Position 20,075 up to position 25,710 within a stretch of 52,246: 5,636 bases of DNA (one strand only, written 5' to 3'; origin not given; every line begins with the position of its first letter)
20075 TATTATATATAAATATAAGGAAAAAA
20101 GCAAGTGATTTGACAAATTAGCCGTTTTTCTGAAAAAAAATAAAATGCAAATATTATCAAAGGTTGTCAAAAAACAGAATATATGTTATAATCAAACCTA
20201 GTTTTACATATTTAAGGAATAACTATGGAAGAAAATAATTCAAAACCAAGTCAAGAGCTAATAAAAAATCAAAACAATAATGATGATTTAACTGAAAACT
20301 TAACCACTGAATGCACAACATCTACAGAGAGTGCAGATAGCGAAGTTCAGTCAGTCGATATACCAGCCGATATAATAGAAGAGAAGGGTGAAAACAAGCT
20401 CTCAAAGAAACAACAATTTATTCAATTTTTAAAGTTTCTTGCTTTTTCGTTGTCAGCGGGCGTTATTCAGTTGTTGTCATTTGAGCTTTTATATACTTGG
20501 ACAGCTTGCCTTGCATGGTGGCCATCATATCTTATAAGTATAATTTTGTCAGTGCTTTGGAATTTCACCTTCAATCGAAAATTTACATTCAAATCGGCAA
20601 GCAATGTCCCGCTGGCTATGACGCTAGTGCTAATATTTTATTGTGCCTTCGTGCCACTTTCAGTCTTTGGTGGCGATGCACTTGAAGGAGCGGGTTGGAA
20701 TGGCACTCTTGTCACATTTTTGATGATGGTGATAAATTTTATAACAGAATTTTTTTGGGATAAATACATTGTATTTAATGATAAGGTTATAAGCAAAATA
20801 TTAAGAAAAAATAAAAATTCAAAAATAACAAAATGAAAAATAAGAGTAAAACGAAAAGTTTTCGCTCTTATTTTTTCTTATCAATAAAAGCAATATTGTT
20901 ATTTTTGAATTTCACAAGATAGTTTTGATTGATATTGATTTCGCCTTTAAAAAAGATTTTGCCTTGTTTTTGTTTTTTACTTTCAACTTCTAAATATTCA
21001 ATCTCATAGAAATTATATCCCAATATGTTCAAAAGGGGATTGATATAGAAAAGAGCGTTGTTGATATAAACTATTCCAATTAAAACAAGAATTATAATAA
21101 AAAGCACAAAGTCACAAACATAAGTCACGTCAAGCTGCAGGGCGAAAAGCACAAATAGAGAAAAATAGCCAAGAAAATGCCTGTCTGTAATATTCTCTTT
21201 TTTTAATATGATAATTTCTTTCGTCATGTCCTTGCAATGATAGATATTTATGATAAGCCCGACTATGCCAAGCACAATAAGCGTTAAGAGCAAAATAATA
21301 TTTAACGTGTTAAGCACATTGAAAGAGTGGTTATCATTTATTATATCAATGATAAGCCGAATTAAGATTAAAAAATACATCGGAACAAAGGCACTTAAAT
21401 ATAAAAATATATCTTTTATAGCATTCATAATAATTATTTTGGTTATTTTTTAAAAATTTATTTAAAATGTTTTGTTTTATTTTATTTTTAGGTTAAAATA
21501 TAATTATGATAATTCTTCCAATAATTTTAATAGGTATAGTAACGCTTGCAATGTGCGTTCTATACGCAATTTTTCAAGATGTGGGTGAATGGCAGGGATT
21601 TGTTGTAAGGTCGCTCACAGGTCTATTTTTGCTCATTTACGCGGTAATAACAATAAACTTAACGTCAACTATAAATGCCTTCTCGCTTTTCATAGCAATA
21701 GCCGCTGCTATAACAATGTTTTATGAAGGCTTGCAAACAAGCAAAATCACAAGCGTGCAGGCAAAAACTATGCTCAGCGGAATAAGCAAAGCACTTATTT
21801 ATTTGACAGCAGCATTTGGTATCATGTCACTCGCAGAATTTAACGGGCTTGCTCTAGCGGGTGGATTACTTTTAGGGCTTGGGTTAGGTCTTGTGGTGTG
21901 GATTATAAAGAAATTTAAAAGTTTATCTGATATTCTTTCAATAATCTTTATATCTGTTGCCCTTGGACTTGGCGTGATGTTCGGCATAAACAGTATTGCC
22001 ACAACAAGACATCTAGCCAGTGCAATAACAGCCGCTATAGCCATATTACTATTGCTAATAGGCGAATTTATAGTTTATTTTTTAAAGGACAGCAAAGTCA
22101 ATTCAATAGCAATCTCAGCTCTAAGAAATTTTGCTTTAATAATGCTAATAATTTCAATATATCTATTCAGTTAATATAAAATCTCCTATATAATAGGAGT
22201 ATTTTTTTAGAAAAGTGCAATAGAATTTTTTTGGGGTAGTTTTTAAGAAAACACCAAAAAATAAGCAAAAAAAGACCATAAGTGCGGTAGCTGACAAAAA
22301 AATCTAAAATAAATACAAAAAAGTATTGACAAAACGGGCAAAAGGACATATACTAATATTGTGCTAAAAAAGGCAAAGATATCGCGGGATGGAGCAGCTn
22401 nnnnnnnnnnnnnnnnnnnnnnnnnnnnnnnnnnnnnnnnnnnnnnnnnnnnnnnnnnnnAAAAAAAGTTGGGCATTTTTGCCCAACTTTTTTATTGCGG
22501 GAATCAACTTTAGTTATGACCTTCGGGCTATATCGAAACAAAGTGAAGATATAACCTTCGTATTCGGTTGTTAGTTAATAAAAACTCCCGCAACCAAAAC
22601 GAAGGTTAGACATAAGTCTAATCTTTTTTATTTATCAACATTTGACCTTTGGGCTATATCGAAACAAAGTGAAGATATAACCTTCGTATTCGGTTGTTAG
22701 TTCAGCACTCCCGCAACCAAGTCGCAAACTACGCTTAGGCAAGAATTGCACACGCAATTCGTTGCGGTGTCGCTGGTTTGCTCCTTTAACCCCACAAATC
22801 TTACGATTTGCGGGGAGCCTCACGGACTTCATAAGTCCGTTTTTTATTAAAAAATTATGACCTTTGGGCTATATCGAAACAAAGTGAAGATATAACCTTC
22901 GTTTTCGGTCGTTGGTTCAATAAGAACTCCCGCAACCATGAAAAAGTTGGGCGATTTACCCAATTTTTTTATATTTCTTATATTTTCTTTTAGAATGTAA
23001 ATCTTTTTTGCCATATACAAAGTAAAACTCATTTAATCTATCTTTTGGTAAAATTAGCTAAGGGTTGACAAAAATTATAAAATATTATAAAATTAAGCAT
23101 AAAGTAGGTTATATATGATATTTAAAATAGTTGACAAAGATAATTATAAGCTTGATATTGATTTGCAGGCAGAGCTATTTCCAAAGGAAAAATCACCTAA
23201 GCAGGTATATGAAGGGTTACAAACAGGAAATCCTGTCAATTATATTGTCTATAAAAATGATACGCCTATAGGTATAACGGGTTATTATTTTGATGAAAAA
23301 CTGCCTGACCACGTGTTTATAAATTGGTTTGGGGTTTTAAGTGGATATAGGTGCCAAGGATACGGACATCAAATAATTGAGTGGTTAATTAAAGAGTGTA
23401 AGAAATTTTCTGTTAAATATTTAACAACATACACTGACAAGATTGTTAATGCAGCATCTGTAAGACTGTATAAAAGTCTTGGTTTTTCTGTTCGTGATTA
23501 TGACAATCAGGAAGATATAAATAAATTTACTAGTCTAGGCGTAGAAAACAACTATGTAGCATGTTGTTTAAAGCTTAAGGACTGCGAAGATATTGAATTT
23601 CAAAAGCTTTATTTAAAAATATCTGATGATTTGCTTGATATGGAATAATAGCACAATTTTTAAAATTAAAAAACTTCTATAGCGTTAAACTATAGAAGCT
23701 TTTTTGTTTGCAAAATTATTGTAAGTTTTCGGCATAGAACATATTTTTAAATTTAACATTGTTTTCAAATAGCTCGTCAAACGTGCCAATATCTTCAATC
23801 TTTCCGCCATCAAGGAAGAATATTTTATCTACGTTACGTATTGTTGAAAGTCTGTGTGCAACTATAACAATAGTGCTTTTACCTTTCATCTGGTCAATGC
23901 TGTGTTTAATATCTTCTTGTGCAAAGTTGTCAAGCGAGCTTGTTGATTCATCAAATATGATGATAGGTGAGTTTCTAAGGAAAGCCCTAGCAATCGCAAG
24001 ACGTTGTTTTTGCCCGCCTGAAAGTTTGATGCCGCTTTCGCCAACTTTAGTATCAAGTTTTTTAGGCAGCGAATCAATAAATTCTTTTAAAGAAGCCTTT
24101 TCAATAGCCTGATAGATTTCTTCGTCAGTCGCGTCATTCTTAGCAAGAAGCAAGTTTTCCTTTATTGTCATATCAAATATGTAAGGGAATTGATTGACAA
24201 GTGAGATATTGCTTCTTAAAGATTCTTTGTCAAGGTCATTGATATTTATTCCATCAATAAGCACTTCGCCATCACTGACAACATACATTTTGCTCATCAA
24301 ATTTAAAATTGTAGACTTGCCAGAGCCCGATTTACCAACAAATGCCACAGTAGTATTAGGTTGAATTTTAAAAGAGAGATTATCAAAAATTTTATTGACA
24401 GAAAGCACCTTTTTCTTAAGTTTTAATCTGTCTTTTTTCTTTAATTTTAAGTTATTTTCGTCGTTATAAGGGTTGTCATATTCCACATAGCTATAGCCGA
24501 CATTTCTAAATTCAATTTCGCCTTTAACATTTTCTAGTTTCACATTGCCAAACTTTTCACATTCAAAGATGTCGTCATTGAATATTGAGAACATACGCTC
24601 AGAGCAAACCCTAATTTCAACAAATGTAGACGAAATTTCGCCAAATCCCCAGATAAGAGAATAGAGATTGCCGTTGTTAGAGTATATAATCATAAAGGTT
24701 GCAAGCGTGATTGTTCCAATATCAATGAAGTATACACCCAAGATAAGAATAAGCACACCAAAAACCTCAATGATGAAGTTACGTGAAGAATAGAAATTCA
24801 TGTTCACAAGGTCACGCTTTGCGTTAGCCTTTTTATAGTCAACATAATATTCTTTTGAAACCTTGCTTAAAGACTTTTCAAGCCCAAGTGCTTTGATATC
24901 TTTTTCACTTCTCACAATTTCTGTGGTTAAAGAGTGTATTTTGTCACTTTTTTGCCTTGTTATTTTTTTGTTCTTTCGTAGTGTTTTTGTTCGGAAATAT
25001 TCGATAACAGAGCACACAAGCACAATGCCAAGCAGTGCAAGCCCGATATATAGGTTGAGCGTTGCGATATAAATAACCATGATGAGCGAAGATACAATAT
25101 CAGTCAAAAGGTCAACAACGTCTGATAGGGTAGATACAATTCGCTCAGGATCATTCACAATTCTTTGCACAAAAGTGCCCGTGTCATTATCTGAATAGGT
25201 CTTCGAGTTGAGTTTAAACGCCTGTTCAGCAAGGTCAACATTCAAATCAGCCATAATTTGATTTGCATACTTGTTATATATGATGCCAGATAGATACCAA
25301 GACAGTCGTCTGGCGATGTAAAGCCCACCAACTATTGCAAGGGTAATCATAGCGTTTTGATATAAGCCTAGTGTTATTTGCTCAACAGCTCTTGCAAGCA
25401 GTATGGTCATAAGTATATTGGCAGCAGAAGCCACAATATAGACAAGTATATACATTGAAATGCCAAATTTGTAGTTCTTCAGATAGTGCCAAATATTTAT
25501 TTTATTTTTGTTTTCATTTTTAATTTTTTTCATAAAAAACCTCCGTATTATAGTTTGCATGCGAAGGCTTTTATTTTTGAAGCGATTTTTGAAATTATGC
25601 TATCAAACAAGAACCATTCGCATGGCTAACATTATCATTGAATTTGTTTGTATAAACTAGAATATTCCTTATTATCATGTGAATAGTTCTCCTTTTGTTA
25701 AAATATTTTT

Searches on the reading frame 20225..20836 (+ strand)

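Call 8: search_protein_families(library=pfam, proteins=[window:20225-20836:+], max_evalue=0.001)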
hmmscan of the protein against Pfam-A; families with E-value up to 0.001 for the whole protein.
window:20225-20836:+ (203 aa): 1 family
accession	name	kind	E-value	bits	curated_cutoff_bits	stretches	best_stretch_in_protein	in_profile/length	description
PF04138.20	GtrA_DPMS_TM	-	6.6e-08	33.2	26.1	1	61-122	57-117/117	GtrA/DPMS, transmembrane domain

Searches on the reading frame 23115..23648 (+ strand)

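Call 8: search_protein_families(library=pfam, proteins=[window:23115-23648:+], max_evalue=0.001)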
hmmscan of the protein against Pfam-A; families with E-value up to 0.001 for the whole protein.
window:23115-23648:+ (177 aa): 4 families
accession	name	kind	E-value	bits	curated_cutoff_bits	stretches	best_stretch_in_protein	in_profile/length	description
PF00583.31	Acetyltransf_1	-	3.8e-15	56.6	20.7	1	17-124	7-116/116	Acetyltransferase (GNAT) family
PF13508.13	Acetyltransf_7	-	1.2e-08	35.7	27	1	43-125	6-83/84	Acetyltransferase (GNAT) domain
PF13673.13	Acetyltransf_10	-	7.1e-05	23.2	23.6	1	20-139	11-122/128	Acetyltransferase (GNAT) domain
PF13302.13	Acetyltransf_3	-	0.00081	20.5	25.4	1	29-124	35-137/138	Acetyltransferase (GNAT) domain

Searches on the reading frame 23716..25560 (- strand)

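Call 8: search_protein_families(library=pfam, proteins=[window:23716-25560:-], max_evalue=0.001)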
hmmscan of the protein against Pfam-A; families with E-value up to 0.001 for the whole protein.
window:23716-25560:- (614 aa): 6 families
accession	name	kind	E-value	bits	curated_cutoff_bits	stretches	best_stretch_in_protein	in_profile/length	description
PF00005.33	ABC_tran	-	6.8e-33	114.6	25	1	393-541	2-137/137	ABC transporter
PF00664.28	ABC_membrane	-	1e-24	88.2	28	1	35-293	2-264/274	ABC transporter transmembrane region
PF02463.25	SMC_N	-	7.4e-07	29.3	40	1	396-581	19-209/220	RecF/RecN/SMC N terminal domain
PF03193.22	RsgA_GTPase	-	0.00011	22.5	30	1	376-426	77-130/174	RsgA GTPase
PF09818.15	ABC_ATPase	-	0.00012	21.7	23.2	1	484-574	130-218/283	P-loop domain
PF13555.12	AAA_29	-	0.00021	21.4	27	1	391-420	11-40/61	P-loop containing region of AAA domain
